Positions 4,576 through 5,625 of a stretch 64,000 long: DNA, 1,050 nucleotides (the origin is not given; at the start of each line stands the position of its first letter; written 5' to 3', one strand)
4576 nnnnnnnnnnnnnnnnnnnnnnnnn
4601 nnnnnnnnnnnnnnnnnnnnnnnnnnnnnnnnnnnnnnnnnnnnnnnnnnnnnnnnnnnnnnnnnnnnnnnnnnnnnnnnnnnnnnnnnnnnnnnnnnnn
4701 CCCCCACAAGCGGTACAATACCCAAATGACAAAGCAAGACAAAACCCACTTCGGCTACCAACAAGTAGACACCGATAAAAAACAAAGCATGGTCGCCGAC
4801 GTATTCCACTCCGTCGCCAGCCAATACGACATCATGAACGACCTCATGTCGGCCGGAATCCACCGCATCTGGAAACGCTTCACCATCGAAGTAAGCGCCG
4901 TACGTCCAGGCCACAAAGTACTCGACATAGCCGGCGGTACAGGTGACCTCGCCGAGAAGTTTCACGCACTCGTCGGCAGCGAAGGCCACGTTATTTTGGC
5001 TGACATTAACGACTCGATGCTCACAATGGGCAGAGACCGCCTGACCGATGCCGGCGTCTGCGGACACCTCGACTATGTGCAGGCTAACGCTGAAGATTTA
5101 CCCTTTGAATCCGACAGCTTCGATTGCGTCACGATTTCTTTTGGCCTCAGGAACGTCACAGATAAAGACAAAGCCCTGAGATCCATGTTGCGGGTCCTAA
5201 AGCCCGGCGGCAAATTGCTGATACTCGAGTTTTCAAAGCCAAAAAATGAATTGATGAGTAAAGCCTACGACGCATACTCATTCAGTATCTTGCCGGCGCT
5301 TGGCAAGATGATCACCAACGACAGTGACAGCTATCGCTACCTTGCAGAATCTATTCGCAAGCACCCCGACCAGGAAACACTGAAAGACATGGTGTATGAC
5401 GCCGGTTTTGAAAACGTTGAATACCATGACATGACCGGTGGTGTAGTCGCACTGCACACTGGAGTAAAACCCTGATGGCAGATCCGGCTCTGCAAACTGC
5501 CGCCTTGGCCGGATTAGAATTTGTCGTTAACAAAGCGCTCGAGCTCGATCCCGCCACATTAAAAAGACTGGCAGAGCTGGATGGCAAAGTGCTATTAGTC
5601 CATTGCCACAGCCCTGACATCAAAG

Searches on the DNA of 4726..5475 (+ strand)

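Call 61: search_with_rna_model(model_id=R1, sources=[L119, L120, L121, L122, L124, L125, L101, L102, L103, L104, L105, L106, L107, L108, L109, L110, L111, L112, L113, L114, L115, L116, L117, L118], max_evalue=0.01)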
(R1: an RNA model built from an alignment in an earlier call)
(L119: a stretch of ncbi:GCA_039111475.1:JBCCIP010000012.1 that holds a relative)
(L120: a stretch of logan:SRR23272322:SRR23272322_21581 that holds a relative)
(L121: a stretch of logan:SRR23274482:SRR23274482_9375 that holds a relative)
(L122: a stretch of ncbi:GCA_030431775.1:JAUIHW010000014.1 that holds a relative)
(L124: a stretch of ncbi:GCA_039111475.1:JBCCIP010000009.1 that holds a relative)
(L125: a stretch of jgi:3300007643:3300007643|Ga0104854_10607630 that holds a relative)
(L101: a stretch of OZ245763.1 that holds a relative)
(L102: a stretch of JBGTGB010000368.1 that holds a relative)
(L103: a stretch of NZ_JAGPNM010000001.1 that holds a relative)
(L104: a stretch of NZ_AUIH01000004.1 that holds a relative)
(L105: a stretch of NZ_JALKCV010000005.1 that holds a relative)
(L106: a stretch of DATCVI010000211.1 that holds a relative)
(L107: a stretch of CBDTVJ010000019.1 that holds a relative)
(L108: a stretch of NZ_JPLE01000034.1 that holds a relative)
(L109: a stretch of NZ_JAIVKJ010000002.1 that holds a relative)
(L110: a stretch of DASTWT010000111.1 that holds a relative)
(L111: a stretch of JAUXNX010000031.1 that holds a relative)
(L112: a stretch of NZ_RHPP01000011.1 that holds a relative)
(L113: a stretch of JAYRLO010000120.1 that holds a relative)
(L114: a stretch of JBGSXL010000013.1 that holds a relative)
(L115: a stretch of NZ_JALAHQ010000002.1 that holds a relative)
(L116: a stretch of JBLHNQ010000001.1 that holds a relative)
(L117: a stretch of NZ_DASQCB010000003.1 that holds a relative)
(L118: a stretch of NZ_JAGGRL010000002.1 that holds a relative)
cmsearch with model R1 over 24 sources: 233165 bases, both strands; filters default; matches with E-value up to 0.01: 27.
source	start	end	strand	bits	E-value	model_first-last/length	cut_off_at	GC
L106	4270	4369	-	112.3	2.9e-24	1-100/100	no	0.69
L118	7351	7450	-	107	5.5e-23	1-100/100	no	0.63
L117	7779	7878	-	106.9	5.8e-23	1-100/100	no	0.72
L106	7528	7627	-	102.2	8.2e-22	1-100/100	no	0.67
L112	741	840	-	102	9.1e-22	1-100/100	no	0.6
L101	3569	3668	-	101.7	1.1e-21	1-100/100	no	0.62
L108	117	216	+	101.2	1.4e-21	1-100/100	no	0.65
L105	7879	7978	-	100.7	1.9e-21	1-100/100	no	0.72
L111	7716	7817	-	99.2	4.1e-21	1-100/100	no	0.68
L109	6014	6114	+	96.5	1.9e-20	1-100/100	no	0.66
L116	5985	6084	-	96.4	2e-20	1-100/100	no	0.56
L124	9852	9951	-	95.1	4.1e-20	1-100/100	no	0.53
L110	2718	2817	+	93.8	8.5e-20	1-100/100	no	0.64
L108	339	439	-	91.1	3.8e-19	1-100/100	no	0.71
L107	1390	1489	+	89.7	8.4e-19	1-100/100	no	0.66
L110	2525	2624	-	85.3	9.2e-18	1-100/100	no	0.69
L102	4061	4175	+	81.2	9e-17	1-100/100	no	0.63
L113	3728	3825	+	69.7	5.5e-14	1-100/100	no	0.67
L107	1552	1666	-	66.5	3.2e-13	1-100/100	no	0.58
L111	2967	3136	-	66.2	3.8e-13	1-100/100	no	0.66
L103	2465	2565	-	57.1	5.8e-11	1-100/100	no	0.53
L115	7060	7159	+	56.9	6.5e-11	1-100/100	no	0.55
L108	500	598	+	49.2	4.6e-09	1-100/100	no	0.59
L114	1586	1654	-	47.7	1.1e-08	17-84/100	no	0.72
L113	3600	3693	-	46.9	1.7e-08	1-100/100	no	0.55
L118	7351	7450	+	35.6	9.2e-06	1-100/100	no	0.63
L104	1040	1143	-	29.5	0.00026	1-100/100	no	0.63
